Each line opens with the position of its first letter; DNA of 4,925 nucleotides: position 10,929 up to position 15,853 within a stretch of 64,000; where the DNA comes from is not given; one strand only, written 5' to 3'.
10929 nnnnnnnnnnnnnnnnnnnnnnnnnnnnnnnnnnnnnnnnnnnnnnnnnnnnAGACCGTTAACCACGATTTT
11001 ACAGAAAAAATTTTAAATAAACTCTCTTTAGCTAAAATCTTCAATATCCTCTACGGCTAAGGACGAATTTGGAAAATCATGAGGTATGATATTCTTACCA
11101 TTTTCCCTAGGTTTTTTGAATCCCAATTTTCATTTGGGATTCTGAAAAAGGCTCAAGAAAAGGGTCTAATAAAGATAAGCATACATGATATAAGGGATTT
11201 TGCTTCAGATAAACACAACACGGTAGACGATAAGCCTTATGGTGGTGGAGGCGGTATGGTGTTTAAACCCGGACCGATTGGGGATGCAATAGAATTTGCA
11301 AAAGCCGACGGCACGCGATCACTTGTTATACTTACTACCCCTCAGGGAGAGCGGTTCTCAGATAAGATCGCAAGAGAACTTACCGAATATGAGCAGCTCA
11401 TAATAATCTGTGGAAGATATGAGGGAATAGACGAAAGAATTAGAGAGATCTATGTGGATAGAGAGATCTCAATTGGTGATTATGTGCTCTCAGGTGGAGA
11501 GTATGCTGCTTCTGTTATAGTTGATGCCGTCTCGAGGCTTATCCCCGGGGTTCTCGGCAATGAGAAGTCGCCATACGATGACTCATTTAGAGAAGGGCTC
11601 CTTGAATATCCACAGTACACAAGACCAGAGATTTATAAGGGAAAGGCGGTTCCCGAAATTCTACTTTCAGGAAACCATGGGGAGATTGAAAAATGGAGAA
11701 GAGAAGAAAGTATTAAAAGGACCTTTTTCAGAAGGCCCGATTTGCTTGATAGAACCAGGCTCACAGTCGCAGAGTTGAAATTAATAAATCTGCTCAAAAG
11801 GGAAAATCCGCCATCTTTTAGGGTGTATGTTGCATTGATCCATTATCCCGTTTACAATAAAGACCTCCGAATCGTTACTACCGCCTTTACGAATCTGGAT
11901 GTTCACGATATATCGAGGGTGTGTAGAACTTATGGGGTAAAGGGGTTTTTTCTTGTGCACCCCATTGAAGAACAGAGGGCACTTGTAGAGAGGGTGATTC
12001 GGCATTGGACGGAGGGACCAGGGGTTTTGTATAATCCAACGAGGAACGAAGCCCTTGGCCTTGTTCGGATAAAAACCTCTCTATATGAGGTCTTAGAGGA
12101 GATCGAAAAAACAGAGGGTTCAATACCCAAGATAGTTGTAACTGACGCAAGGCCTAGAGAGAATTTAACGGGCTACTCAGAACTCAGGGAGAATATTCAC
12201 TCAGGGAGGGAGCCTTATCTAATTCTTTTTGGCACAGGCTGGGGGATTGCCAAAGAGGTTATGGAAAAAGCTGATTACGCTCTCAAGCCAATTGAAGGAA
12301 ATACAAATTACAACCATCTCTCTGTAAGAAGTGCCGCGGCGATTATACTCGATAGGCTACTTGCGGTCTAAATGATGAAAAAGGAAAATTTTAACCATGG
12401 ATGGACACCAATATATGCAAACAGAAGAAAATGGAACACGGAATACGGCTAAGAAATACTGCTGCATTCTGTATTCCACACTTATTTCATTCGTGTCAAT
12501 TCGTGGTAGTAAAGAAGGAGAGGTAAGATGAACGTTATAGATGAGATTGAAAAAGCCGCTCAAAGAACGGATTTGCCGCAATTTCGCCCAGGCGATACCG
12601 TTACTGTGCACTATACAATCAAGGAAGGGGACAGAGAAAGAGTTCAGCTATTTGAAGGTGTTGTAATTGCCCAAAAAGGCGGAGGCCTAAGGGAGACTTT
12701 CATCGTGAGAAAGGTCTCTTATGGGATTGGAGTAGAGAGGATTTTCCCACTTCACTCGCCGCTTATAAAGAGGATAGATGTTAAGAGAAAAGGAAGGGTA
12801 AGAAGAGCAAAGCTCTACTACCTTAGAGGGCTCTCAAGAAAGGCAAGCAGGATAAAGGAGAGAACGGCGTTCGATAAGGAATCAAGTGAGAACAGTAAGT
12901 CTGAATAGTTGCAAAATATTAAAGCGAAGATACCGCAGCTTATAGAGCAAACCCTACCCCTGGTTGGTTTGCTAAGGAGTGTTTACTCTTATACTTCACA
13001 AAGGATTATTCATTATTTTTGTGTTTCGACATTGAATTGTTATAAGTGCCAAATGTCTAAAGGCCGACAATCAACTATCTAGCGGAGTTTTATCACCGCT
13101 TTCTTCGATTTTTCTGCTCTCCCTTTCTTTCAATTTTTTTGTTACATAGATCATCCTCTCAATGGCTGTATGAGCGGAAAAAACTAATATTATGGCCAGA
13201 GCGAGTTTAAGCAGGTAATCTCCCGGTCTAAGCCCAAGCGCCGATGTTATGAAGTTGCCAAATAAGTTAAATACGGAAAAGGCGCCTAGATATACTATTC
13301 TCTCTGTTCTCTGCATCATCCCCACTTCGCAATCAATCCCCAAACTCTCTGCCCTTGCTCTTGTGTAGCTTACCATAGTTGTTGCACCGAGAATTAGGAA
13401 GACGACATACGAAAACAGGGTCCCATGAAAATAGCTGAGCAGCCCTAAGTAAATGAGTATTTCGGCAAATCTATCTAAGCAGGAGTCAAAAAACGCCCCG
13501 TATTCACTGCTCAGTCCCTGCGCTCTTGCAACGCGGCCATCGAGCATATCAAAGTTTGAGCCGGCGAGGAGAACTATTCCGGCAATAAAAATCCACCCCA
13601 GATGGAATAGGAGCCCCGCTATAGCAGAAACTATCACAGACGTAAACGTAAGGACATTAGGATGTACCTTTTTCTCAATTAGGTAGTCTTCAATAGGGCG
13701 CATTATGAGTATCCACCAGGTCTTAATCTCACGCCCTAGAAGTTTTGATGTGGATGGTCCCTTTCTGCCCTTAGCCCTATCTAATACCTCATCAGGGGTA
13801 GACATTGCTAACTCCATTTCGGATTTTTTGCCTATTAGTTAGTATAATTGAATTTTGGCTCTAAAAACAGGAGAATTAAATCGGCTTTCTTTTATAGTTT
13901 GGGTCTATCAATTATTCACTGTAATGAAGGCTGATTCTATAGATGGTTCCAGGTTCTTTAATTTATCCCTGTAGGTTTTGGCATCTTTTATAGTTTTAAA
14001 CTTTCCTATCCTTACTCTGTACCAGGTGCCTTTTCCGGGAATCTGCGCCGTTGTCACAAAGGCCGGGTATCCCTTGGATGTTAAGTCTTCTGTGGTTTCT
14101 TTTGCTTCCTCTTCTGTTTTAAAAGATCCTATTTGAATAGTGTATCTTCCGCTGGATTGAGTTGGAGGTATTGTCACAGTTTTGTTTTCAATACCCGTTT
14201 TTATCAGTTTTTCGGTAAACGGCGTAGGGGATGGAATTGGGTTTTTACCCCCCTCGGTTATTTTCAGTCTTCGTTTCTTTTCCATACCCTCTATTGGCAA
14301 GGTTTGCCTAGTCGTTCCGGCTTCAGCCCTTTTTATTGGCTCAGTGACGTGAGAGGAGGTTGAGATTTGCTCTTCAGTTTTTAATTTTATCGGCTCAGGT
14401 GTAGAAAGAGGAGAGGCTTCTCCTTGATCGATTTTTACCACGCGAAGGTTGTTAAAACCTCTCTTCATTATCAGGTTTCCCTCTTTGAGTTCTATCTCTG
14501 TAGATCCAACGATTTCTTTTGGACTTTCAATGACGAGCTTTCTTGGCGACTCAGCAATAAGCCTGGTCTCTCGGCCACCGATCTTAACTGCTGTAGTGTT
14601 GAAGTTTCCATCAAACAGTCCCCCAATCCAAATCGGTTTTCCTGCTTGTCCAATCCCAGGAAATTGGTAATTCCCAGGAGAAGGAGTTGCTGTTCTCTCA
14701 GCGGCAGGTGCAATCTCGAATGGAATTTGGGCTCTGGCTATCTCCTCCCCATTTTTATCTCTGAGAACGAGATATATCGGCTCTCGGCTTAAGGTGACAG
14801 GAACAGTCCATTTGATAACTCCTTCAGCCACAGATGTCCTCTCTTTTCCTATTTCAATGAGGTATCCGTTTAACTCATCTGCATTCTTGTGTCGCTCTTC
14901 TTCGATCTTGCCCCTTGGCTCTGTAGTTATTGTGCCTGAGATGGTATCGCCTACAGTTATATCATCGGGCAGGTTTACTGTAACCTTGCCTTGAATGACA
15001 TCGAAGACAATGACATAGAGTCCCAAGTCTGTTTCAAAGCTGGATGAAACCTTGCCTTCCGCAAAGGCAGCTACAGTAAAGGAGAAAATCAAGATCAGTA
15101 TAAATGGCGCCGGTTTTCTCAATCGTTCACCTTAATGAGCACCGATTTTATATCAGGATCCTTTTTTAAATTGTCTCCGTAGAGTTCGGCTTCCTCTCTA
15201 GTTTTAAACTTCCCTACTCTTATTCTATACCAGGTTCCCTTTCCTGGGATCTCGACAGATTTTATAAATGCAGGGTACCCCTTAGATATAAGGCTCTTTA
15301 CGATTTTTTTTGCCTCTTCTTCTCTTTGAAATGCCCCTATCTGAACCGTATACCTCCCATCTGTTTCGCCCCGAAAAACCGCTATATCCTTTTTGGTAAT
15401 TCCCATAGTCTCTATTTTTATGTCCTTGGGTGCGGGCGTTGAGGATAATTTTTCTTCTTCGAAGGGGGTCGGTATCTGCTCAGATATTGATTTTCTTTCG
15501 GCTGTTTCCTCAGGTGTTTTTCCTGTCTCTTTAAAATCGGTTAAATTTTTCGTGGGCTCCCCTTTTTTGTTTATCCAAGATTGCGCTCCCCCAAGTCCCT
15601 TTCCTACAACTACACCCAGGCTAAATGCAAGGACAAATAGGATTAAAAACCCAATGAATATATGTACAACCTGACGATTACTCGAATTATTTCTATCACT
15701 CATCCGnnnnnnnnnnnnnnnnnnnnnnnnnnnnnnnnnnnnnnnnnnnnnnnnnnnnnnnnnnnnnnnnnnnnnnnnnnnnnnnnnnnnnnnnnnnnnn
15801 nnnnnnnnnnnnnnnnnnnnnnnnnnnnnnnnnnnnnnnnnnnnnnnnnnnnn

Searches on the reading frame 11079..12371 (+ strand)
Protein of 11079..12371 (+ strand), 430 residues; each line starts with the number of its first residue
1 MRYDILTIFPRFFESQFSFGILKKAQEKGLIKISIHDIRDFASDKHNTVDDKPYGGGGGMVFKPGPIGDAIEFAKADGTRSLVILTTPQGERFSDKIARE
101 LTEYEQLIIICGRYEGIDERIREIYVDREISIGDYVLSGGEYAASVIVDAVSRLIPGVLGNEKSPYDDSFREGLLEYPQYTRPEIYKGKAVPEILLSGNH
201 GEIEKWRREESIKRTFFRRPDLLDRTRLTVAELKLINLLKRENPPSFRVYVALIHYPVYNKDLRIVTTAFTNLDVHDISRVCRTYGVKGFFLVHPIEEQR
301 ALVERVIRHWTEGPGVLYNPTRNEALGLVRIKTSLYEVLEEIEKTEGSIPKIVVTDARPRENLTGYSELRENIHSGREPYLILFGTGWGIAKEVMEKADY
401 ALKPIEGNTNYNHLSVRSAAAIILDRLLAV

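Call 34: search_protein_families(library=pfam, proteins=[window:11079-12371:+], max_evalue=0.001)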
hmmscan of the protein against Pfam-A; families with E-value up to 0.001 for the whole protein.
window:11079-12371:+ (430 aa): 3 families
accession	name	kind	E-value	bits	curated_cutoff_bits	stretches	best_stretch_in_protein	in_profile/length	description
PF09936.14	Methyltrn_RNA_4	-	9.6e-79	263.9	22.6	1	249-428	2-181/182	SAM-dependent RNA methyltransferase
PF01746.26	tRNA_m1G_MT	-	8.8e-65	218.5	27.3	1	23-220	2-195/195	tRNA (Guanine-1)-methyltransferase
PF14419.11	SPOUT_MTase_2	-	1.3e-05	25.1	28.4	0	73-151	87-167/173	AF2226-like SPOUT RNA Methylase fused to THUMP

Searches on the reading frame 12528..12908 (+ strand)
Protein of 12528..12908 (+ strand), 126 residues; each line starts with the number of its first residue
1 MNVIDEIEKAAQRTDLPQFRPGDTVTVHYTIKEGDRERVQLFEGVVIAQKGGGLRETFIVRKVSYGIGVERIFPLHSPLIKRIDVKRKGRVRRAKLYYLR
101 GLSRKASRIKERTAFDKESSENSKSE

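Call 34: search_protein_families(library=pfam, proteins=[window:12528-12908:+], max_evalue=0.001)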
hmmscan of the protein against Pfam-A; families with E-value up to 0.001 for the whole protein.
window:12528-12908:+ (126 aa): 1 family
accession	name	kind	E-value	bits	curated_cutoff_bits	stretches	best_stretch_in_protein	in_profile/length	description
PF01245.26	Ribosomal_L19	-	2.5e-49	166.3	22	1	2-112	1-111/111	Ribosomal protein L19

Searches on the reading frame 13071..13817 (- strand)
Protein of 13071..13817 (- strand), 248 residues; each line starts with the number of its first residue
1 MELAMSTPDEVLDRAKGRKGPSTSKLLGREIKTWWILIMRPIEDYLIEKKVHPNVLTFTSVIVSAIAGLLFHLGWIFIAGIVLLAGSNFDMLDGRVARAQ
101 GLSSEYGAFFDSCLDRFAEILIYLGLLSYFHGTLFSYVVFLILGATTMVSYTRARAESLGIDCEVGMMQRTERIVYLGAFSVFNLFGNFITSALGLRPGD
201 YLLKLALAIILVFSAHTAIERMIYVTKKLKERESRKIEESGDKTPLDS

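Call 34: search_protein_families(library=pfam, proteins=[window:13071-13817:-], max_evalue=0.001)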
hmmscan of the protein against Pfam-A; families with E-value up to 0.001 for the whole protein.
window:13071-13817:- (248 aa): 1 family
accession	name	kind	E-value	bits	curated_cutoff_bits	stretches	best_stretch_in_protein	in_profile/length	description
PF01066.26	CDP-OH_P_transf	-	7.2e-18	65.9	22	1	52-187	3-137/152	CDP-alcohol phosphatidyltransferase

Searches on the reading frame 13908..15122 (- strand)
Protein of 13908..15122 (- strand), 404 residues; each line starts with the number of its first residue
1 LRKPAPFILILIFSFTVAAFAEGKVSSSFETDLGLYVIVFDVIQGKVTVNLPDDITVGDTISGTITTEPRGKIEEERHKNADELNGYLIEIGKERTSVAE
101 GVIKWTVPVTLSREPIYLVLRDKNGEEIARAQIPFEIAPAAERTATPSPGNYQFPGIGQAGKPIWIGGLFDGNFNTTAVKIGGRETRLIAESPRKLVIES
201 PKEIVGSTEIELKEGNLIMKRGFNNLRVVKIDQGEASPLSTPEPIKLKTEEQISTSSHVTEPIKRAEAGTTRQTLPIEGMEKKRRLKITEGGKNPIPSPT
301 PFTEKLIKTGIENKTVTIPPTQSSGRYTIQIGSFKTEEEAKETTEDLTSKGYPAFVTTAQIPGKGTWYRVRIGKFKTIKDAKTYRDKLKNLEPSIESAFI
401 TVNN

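Call 34: search_protein_families(library=pfam, proteins=[window:13908-15122:-], max_evalue=0.001)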
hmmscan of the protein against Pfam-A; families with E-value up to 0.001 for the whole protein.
window:13908-15122:- (404 aa): 1 family
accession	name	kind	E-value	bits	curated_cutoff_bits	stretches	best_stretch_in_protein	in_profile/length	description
PF05036.18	SPOR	-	1.2e-19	70.8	21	1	323-391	1-66/76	SPOR domain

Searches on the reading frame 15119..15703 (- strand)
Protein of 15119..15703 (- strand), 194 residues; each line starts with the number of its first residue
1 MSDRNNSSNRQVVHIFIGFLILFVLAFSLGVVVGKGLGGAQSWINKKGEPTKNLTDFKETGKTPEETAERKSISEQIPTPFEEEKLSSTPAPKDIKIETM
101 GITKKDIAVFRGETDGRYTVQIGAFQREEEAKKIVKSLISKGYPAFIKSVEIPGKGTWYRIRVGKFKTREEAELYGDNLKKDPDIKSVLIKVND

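Call 32: search_protein_families(library=pfam, proteins=[window:15119-15703:-], max_evalue=0.001)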
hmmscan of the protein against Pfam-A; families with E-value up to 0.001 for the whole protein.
window:15119-15703:- (194 aa): 1 family
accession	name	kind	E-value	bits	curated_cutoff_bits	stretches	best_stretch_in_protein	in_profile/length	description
PF05036.18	SPOR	-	5.4e-18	65.5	21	1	115-180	2-65/76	SPOR domain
